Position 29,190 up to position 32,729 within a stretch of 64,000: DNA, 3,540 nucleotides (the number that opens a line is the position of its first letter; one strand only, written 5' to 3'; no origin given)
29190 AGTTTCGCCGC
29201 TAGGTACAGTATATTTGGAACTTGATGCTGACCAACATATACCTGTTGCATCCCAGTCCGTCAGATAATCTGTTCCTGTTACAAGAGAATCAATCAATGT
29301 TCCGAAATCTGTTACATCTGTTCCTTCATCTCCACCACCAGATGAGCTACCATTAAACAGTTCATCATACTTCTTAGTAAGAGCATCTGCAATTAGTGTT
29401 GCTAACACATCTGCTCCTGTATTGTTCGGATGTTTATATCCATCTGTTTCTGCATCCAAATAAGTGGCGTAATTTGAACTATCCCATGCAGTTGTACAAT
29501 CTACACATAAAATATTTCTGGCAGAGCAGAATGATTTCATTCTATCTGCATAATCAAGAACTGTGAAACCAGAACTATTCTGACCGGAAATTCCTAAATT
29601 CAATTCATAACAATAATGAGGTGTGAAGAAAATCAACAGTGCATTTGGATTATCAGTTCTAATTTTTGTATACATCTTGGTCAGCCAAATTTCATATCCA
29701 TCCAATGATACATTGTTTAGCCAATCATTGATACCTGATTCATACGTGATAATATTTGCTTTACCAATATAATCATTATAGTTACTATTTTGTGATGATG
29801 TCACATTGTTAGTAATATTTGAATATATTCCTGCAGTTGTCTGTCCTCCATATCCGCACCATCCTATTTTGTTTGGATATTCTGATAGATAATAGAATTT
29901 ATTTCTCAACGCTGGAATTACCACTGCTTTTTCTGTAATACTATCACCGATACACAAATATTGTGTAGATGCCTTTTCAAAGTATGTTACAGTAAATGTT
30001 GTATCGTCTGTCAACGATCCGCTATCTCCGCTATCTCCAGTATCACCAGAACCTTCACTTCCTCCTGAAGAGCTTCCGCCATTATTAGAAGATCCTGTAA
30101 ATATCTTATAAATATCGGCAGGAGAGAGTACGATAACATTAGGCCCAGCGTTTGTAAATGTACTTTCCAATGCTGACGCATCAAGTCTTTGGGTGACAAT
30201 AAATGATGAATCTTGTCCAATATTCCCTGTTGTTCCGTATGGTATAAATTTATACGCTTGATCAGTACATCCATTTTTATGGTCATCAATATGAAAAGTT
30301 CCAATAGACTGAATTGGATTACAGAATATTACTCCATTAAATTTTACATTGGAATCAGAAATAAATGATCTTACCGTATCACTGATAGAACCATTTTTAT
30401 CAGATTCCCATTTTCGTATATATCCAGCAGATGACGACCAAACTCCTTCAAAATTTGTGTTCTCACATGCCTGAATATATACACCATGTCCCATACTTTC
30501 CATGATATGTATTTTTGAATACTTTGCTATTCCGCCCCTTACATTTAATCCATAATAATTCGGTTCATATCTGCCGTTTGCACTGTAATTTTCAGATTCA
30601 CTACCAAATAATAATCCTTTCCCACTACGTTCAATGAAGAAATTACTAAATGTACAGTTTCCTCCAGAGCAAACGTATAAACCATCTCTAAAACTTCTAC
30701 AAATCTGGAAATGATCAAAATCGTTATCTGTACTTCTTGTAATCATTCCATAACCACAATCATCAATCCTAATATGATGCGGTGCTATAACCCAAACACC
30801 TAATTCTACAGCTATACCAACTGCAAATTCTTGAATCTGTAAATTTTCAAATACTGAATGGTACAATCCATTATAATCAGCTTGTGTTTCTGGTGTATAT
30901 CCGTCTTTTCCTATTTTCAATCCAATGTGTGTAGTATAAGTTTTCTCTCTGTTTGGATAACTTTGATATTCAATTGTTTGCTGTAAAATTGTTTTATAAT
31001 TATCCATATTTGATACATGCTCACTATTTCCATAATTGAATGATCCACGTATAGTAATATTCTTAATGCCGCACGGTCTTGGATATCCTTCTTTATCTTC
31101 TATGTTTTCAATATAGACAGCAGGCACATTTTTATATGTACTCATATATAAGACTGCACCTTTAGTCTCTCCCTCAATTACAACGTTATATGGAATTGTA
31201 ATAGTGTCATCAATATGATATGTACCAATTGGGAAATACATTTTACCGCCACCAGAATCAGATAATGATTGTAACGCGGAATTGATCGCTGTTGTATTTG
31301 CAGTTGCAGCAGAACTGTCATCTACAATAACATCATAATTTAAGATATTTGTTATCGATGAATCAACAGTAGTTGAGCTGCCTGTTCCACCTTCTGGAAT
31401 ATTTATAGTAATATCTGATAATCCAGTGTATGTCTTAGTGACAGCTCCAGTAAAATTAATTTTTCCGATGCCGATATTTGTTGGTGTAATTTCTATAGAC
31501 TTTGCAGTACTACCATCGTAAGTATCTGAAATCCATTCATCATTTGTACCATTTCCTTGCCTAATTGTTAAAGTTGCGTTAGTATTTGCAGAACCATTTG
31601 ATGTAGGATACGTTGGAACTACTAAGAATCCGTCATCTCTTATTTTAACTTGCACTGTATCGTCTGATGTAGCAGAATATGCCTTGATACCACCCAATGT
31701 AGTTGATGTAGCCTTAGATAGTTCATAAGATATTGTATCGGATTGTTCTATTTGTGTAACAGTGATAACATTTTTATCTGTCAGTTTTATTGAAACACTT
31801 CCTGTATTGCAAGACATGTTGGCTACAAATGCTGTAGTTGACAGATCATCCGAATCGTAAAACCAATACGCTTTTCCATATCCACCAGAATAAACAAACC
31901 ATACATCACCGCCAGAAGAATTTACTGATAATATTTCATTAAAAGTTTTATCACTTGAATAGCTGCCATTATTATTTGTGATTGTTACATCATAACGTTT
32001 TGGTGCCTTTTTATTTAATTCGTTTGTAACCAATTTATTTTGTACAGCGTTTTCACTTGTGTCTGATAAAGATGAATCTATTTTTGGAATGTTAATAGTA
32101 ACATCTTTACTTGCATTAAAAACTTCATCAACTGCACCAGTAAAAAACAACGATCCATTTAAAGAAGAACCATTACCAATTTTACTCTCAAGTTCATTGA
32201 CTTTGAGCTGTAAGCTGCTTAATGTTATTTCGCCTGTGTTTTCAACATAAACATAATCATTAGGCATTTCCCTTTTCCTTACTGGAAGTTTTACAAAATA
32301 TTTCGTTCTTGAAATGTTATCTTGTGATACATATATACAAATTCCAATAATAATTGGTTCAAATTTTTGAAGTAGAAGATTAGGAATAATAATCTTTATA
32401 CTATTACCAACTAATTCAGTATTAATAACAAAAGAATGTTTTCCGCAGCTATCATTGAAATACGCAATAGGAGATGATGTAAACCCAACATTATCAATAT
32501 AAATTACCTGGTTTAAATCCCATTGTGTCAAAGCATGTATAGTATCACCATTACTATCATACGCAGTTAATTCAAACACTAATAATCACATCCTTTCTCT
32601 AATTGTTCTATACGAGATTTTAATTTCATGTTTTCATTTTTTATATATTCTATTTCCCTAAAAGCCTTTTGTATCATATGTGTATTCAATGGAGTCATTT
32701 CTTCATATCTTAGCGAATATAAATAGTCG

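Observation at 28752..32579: Dual-enzyme tail spike: pectate-lyase-like beta-helix fused to an SGNH/GDSL esterase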

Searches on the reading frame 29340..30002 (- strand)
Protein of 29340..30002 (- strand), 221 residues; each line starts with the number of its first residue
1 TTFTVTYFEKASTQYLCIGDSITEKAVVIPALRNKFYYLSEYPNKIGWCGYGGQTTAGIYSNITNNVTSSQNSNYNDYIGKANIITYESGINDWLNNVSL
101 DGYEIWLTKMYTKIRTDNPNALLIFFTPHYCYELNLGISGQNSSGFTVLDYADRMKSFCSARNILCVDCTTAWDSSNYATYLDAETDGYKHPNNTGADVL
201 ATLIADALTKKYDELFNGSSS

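Call 60: search_solved_structures(query=window:29340-30002:-, max_evalue=10, show_alignments=4)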
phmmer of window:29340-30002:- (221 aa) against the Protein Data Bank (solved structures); distinct sequences matched with E-value up to 10: 0.

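Call 62: search_solved_structures(query=A5, max_evalue=0.01, show_alignments=3)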
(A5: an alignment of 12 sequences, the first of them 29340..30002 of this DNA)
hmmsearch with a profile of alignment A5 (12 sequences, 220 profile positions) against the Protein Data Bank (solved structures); distinct sequences matched with E-value up to 0.01: 43.
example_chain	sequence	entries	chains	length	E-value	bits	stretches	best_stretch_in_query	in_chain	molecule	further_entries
7bxd_A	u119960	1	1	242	1.3e-37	132.7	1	12-215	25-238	GDSL-like protein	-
3dc7_A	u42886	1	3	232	4.1e-36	127.8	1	19-216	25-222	Putative uncharacterized protein lp_3323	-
3bzw_A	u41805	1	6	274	4.1e-30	108.2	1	6-214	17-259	Putative lipase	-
4q7q_A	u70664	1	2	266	5.7e-26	94.7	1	14-191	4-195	Lipolytic protein G-D-S-L family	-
6v8i_AE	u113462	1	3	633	9.6e-26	93.9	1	13-211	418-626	Tail-Associated Lysin, gp59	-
8egr_K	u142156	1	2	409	2.1e-23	86.2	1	16-217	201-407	SGNH_hydro domain-containing protein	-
7ddy_D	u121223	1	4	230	2.2e-12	50.2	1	10-212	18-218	G-D-S-L family lipolytic protein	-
9hi6_A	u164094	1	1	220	6.9e-12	48.6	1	11-217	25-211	FI6-focused design_04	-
4ppy_A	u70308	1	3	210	9e-12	48.2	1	11-217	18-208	Putative acylhydrolase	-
4oap_A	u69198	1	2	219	3.1e-11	46.5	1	17-208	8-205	Acetyl xylan esterase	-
5bn1_A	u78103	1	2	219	3.8e-11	46.2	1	17-209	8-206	Acetyl xylan esterase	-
3w7v_A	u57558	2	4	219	3.9e-11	46.2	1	17-208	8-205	Acetyl xylan esterase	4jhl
4oao_A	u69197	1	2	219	4.4e-11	46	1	17-208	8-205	Acetyl xylan esterase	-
4jj4_A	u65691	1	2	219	1.1e-10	44.7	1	17-208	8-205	Acetyl xylan esterase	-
4hf7_A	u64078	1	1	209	2.1e-10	43.7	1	13-216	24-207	Putative acylhydrolase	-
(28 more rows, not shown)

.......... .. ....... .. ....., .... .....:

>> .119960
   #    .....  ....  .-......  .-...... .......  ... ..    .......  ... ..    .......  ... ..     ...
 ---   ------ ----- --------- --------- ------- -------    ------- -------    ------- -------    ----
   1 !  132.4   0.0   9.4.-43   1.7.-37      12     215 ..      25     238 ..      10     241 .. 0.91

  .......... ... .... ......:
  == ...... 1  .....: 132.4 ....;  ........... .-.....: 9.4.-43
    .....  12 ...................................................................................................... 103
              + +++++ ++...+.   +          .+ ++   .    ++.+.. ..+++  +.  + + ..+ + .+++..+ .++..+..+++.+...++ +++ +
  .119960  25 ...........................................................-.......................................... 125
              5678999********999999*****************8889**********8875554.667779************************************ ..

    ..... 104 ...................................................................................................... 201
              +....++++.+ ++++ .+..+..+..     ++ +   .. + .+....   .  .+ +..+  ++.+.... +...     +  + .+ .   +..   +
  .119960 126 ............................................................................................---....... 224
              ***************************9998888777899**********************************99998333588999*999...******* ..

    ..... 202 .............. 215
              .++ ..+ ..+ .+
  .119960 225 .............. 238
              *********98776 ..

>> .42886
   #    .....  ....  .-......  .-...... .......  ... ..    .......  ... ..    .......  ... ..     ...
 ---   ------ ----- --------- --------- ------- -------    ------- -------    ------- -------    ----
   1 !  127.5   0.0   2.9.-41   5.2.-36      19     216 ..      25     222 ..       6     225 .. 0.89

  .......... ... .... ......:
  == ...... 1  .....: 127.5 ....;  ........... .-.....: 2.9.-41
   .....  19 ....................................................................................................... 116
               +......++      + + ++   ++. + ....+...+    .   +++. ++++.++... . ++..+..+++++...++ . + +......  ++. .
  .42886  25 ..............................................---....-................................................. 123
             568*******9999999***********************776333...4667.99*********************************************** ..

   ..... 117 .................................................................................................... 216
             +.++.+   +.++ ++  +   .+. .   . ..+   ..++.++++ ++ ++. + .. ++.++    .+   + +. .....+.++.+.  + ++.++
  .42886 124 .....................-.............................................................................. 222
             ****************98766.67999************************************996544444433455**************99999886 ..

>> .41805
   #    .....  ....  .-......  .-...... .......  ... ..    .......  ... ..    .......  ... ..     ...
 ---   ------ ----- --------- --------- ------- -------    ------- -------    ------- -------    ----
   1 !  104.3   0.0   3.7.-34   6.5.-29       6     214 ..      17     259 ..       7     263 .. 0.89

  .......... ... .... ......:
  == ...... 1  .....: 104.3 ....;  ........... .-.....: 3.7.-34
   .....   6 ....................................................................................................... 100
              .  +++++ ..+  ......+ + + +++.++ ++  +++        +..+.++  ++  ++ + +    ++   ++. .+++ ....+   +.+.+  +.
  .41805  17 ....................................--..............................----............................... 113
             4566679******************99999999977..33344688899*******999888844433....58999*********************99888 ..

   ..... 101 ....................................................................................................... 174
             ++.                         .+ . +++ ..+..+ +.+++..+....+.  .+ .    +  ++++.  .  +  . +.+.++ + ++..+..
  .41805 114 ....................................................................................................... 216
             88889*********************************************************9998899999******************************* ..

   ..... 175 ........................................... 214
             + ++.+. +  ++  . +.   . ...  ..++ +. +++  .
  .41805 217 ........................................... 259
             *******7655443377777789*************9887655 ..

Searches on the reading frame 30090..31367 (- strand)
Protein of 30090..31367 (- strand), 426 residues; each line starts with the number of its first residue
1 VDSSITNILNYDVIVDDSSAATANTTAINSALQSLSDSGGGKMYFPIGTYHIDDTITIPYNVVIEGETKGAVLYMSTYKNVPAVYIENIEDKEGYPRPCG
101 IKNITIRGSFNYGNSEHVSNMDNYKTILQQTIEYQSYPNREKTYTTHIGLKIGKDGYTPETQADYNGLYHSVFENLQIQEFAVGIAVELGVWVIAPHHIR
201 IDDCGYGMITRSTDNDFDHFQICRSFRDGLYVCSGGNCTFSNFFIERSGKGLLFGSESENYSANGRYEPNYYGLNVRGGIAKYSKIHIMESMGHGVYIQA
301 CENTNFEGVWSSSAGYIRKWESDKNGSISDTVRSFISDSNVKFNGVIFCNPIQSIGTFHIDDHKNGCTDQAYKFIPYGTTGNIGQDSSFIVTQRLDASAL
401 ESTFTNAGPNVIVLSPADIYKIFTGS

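Call 10: find_homologous_proteins(query=window:30090-31367:-, max_evalue=0.001)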
Query window:30090-31367:-: 2788 candidates shared short words with the query, none scored E <= 0.001.

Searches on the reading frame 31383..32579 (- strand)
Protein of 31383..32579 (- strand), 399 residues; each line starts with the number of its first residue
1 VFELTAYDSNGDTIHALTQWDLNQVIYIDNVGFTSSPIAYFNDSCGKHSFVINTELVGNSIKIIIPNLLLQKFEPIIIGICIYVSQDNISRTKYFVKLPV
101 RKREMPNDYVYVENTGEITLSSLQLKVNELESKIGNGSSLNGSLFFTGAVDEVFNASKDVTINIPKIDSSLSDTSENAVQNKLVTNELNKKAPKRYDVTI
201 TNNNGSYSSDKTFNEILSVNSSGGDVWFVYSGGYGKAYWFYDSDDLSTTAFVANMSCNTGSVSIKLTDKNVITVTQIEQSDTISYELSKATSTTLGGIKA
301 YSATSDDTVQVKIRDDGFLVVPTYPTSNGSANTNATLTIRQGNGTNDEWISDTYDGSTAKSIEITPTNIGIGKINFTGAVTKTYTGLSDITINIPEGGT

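Call 25: search_protein_families(library=pfam, proteins=[window:31383-32579:-], max_evalue=0.05)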
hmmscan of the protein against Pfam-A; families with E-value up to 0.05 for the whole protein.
window:31383-32579:- (399 aa): 1 family
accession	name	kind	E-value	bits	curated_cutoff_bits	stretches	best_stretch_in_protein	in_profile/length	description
PF11363.13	DUF3164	-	0.021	14.9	23.7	0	245-350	56-155/194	Protein of unknown function (DUF3164)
